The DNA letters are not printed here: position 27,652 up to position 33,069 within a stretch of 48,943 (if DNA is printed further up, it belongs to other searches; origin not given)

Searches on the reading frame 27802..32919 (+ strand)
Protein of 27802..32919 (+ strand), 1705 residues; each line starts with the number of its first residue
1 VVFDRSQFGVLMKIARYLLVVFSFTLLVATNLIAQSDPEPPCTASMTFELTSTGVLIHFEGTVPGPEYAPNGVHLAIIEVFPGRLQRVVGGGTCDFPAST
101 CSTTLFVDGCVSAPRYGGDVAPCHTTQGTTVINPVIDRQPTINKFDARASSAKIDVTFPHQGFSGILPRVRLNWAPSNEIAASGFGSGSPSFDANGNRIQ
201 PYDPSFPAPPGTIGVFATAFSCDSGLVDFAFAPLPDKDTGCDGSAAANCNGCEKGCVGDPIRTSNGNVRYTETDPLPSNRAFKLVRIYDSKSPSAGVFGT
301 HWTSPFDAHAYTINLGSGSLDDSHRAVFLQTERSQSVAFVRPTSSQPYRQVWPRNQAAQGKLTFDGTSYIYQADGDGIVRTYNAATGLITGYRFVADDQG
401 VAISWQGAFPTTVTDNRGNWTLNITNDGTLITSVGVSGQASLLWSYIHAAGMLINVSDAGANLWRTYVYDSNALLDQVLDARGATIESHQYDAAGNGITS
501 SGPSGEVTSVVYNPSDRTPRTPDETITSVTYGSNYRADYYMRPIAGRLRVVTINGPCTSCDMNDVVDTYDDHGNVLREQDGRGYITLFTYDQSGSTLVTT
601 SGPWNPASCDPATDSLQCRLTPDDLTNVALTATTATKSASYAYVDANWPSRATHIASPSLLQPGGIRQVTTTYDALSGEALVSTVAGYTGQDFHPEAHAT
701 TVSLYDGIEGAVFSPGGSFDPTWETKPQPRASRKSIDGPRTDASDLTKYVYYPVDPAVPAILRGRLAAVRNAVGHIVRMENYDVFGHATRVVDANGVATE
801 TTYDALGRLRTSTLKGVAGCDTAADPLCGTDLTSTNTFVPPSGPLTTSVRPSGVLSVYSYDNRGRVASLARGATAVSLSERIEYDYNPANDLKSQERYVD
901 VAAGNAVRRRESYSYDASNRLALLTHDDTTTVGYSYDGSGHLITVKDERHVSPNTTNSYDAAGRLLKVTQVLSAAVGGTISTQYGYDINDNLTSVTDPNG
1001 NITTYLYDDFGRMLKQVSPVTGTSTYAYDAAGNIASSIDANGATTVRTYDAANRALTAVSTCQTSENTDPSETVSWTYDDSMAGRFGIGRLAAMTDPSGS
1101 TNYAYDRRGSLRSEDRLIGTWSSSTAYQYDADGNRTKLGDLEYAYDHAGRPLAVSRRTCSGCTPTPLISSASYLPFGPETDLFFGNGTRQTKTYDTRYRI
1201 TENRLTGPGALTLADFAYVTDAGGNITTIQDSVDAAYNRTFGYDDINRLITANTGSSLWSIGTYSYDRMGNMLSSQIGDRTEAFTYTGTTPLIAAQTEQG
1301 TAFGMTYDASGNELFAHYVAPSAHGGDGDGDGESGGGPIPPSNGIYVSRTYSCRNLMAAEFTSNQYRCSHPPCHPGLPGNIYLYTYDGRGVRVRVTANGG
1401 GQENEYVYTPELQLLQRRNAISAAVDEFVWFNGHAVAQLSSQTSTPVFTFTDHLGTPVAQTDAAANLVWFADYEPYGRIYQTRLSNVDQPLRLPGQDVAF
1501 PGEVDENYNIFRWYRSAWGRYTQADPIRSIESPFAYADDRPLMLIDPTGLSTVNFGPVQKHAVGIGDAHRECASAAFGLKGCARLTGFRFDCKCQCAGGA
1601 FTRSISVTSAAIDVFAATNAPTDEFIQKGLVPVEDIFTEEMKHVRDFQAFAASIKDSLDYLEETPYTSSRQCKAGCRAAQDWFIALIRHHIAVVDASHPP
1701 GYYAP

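Call 17: search_protein_families(library=pfam, proteins=[window:27802-32919:+], max_evalue=0.01)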
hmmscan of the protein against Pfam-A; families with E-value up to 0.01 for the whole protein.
window:27802-32919:+ (1705 aa): 3 families
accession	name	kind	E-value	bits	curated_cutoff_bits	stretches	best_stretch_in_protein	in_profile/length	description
PF05593.20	RHS_repeat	-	2.6e-37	126.9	22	6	986-1019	1-34/38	RHS Repeat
PF20148.4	DUF6531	-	1.3e-08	35.5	24.1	1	258-311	1-55/74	Domain of unknown function (DUF6531)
PF03527.20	RHS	-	2.3e-08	34.2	27.9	1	1451-1481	6-36/38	RHS protein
